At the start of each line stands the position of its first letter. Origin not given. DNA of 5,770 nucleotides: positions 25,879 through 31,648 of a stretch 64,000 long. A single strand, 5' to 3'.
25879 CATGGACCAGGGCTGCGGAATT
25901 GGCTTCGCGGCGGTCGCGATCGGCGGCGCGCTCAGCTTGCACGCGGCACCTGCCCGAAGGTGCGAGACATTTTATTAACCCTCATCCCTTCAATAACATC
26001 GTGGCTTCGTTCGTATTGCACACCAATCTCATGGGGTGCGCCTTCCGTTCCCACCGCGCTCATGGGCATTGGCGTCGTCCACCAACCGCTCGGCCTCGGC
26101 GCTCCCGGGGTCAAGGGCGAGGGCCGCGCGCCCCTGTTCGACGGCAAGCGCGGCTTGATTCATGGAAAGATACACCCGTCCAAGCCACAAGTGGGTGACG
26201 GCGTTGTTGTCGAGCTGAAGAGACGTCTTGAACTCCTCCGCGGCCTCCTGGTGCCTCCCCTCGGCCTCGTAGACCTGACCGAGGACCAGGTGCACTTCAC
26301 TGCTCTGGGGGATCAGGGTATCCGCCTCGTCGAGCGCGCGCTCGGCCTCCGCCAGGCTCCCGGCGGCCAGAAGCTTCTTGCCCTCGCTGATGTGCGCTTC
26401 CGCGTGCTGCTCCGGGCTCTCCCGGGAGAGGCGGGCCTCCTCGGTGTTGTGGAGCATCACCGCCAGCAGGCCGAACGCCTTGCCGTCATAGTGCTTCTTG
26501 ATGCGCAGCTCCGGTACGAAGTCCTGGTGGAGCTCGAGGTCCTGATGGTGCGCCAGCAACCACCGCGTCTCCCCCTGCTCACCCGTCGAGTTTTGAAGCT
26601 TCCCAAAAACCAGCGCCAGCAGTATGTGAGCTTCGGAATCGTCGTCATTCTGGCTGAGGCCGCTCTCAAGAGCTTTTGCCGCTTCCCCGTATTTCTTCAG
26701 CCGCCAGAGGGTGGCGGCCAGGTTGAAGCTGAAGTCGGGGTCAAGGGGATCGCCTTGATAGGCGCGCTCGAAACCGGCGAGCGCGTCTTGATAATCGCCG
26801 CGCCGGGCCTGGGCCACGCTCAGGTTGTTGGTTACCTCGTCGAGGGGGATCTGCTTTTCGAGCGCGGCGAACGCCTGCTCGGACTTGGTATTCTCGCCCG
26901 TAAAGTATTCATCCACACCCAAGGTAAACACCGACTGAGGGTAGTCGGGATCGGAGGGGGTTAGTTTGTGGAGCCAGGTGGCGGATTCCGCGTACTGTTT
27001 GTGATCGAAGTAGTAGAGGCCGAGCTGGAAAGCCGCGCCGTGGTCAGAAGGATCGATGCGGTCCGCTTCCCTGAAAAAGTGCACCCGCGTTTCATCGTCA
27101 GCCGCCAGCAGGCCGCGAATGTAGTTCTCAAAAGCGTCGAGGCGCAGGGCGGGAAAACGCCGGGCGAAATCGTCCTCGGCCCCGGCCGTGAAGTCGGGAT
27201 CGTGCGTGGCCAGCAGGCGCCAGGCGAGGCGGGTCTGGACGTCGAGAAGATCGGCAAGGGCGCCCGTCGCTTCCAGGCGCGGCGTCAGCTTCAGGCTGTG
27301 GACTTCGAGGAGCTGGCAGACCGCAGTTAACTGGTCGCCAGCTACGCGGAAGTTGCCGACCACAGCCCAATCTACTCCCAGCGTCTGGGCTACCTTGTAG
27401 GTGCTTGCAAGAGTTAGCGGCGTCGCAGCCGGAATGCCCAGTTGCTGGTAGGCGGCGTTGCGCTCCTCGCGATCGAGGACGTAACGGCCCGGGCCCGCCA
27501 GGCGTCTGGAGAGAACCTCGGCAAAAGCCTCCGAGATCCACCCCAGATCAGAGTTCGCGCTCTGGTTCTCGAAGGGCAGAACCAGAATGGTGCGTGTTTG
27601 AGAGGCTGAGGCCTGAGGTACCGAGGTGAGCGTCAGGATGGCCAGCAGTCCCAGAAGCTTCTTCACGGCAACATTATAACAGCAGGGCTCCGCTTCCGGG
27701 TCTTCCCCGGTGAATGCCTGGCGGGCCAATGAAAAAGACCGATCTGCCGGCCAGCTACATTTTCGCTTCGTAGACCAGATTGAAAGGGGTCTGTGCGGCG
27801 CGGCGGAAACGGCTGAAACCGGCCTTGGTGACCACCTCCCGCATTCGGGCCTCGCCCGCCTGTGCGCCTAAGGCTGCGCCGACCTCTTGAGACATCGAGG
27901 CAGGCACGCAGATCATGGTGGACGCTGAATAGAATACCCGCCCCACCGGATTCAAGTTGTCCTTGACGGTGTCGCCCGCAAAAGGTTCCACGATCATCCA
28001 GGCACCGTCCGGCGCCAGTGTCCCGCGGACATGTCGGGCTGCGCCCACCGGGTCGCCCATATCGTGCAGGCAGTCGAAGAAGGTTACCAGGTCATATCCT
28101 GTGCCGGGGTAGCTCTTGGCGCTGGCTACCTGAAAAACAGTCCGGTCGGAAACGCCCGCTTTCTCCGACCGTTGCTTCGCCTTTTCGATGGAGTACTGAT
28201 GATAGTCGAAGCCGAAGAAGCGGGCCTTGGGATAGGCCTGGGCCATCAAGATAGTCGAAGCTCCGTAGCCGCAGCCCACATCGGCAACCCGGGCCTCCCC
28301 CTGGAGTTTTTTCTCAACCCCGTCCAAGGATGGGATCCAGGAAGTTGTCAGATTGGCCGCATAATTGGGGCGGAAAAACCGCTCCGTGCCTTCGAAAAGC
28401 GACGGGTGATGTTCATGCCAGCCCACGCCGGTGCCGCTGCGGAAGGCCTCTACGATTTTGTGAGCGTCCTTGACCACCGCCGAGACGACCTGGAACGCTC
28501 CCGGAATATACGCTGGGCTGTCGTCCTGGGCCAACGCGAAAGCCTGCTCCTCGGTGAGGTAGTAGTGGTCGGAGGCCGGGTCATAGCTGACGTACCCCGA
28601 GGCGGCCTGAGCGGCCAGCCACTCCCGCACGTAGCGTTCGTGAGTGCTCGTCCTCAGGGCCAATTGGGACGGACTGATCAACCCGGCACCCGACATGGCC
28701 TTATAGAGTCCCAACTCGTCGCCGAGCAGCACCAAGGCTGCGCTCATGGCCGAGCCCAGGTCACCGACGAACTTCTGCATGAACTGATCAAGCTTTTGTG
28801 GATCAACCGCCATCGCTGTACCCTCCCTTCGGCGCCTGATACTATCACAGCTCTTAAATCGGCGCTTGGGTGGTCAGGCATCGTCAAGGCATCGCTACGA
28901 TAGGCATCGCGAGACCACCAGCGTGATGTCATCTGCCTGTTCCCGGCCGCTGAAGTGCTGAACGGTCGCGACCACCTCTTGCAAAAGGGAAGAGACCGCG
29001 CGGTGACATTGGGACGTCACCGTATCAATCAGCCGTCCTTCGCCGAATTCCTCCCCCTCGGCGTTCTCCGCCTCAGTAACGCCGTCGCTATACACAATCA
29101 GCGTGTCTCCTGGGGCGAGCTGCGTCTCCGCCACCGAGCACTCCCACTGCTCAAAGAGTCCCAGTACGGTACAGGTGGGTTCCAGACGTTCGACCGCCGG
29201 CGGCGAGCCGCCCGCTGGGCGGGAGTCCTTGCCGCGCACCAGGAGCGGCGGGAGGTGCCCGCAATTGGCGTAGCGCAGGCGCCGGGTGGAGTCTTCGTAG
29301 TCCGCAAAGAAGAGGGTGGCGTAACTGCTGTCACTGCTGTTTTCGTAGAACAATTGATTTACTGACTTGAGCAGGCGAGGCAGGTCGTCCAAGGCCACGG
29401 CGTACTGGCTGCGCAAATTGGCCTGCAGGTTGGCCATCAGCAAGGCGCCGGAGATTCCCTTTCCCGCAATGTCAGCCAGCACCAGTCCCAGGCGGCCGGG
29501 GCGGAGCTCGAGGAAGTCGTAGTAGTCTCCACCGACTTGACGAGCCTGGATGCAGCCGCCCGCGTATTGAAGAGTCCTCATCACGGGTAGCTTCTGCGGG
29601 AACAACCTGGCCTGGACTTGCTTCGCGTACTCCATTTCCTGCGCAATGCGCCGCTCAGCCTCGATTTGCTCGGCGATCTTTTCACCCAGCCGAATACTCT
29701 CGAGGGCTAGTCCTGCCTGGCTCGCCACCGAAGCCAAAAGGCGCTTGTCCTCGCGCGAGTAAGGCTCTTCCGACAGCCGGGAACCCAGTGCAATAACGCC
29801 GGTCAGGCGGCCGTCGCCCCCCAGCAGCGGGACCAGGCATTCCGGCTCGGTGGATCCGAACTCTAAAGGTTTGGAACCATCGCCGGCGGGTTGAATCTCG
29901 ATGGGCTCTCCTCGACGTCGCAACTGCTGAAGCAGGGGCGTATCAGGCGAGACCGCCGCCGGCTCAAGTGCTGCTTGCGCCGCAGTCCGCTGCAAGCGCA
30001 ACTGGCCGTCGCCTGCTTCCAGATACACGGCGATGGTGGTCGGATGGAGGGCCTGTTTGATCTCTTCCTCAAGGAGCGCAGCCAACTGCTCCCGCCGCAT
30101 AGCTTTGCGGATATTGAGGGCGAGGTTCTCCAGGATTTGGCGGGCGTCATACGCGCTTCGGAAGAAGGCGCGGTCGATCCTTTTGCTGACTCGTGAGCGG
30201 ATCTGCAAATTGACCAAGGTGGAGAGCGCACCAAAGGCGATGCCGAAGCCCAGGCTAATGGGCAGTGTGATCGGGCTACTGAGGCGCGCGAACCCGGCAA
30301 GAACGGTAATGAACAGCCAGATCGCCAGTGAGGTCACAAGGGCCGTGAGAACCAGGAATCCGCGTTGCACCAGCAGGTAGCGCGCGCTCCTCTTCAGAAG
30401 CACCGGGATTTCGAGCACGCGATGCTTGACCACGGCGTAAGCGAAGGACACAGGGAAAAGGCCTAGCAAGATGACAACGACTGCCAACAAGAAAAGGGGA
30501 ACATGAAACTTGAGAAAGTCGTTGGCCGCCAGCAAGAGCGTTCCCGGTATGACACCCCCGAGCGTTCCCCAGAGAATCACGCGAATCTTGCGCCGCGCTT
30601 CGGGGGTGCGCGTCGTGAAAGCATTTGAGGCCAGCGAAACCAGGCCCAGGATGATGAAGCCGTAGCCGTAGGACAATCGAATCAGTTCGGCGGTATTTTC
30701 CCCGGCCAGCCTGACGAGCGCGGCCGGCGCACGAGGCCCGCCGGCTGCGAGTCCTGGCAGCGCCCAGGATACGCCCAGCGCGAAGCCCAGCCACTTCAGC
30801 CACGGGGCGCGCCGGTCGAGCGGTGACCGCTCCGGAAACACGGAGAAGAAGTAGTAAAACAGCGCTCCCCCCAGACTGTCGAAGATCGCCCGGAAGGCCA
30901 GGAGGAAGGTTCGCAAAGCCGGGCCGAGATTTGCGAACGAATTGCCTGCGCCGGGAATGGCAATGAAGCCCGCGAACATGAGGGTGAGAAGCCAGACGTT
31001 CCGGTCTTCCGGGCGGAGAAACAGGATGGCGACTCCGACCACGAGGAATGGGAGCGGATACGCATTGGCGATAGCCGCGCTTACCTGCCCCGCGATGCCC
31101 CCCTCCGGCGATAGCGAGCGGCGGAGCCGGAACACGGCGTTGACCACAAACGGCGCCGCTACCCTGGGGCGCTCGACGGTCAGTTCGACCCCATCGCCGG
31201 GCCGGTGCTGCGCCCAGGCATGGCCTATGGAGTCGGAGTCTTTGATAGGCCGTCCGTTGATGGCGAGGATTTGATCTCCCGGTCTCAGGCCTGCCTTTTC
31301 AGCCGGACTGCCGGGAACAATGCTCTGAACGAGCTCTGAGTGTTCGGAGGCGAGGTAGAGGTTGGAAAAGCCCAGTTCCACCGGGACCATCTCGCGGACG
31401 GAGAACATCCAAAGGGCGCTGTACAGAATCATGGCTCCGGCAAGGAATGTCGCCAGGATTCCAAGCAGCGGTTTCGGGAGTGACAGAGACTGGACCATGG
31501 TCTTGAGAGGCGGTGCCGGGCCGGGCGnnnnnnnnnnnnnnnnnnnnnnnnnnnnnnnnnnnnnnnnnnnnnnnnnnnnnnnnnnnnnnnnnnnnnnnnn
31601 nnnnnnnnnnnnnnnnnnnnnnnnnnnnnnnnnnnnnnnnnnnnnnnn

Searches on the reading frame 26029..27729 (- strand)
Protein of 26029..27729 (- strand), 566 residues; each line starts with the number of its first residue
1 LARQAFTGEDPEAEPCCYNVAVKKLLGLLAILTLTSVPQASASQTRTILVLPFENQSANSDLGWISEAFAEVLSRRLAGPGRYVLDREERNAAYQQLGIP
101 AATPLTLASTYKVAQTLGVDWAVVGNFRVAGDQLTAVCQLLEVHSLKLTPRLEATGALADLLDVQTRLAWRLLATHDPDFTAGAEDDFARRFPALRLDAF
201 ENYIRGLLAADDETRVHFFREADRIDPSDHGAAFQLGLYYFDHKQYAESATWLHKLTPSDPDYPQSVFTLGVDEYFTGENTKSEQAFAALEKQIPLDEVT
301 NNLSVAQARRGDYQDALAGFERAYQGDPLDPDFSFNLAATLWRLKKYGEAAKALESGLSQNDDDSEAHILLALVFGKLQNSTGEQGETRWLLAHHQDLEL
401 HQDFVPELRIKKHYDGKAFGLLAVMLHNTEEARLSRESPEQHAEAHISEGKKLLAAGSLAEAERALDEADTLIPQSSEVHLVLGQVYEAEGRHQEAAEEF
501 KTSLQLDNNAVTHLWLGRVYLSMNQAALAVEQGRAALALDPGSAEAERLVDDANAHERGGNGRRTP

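Call 80: search_protein_families(library=pfam, proteins=[window:26029-27729:-], max_evalue=0.00001)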
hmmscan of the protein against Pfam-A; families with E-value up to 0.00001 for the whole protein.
window:26029-27729:- (566 aa): 11 families
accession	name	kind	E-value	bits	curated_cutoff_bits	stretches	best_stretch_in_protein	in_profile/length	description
PF14559.12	TPR_19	-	1.4e-23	83.4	25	1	310-372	4-66/68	Tetratricopeptide repeat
PF07719.23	TPR_2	-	6.5e-21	73.1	27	0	478-509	2-33/34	Tetratricopeptide repeat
PF13432.12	TPR_16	-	6.9e-19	68.4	32.7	1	306-358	6-58/65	Tetratricopeptide repeat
PF13428.12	TPR_14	-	2.7e-16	58.9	23.5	0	337-372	7-42/44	Tetratricopeptide repeat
PF13414.12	TPR_11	-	1.7e-14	53.7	26.8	0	484-522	1-40/42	TPR repeat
PF23914.1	TPR_CcmH_CycH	-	4.3e-12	46.6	42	0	310-379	63-135/158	Cytochrome c-type biogenesis protein H TPR domain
PF13181.12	TPR_8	-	2e-11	43.5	25.7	0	478-509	2-33/34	Tetratricopeptide repeat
PF13431.12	TPR_17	-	4.5e-11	42.6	24.4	0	320-350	2-32/34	Tetratricopeptide repeat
PF12895.13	ANAPC3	-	1.2e-10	41.9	27.2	0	311-379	3-70/82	Anaphase-promoting complex, cyclosome, subunit 3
PF00515.34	TPR_1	-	1.7e-08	34.4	27.8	0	478-507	2-31/34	Tetratricopeptide repeat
PF13424.12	TPR_12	-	3.9e-07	30.6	30.1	0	481-539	7-74/77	Tetratricopeptide repeat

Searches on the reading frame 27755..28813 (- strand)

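Call 80: search_protein_families(library=pfam, proteins=[window:27755-28813:-], max_evalue=0.00001)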
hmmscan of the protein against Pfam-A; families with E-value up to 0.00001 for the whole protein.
window:27755-28813:- (352 aa): 9 families
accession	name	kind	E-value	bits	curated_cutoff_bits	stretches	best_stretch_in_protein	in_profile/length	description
PF13847.12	Methyltransf_31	-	2.3e-16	60.2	27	1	173-278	4-113/145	Methyltransferase domain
PF13649.12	Methyltransf_25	-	1.7e-13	51.5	27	1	176-270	1-97/97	Methyltransferase domain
PF08242.18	Methyltransf_12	-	2e-13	51.3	30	1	178-270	2-96/98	Methyltransferase domain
PF21320.3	HTH_65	-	2e-13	50.8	24.1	1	24-95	3-74/75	Rv2258c-like winged HTH domain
PF08241.18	Methyltransf_11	-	5.6e-12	46.6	21.2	1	178-272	2-93/95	Methyltransferase domain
PF13489.12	Methyltransf_23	-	2.1e-11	44.2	27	1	158-281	8-123/164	Methyltransferase domain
PF02390.23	Methyltransf_4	-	1.1e-06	28.7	24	1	176-222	5-51/173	Putative methyltransferase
PF05175.20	MTS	-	1.4e-06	28.5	23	1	173-243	32-102/170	Methyltransferase small domain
PF00891.24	Methyltransf_2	-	3.8e-06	26.8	22.3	1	168-288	58-178/210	O-methyltransferase domain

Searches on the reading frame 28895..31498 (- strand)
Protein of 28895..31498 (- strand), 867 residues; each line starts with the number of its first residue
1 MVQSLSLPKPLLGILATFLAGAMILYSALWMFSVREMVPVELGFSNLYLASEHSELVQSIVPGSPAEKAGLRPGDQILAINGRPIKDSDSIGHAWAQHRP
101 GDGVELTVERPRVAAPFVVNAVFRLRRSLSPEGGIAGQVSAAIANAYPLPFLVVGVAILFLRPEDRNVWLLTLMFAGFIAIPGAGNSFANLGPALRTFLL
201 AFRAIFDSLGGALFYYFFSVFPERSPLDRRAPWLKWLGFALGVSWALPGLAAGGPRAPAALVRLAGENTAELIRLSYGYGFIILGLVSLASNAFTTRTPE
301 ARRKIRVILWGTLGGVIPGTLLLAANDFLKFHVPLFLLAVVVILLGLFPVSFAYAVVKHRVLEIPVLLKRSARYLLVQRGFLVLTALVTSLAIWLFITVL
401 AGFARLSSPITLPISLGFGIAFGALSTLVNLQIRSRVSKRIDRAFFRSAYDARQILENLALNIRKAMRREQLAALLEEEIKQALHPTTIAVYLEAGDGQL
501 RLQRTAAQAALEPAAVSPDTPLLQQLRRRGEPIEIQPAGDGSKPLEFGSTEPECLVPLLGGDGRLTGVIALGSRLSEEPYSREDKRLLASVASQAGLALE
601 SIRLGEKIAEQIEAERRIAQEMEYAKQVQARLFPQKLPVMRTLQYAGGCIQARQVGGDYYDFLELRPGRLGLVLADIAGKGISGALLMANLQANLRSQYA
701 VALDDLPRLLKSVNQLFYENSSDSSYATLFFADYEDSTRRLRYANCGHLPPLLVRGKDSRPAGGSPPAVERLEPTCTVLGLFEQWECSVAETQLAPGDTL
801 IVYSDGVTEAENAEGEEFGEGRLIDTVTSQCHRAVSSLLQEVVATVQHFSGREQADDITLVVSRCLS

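Call 80: search_protein_families(library=pfam, proteins=[window:28895-31498:-], max_evalue=0.00001)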
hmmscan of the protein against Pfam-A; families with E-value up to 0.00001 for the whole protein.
window:28895-31498:- (867 aa): 7 families
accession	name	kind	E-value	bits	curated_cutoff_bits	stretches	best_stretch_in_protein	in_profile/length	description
PF07228.17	SpoIIE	-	3e-46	158.3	25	1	667-864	2-190/192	Stage II sporulation protein E (SpoIIE)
PF13180.12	PDZ_2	-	1.1e-13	51.6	27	1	56-111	15-70/80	PDZ domain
PF17820.7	PDZ_6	-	1.9e-12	47.2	27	1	57-91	2-33/54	PDZ domain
PF13492.12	GAF_3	-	5.6e-11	43.4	27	1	473-600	7-128/129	GAF domain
PF00595.29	PDZ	-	9.2e-09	36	23.2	1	55-87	27-59/81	PDZ domain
PF01590.32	GAF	-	2.1e-07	31.9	22.4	1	470-599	3-133/133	GAF domain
PF13185.12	GAF_2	-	6.2e-07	30.1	28.6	1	491-600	25-136/136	GAF domain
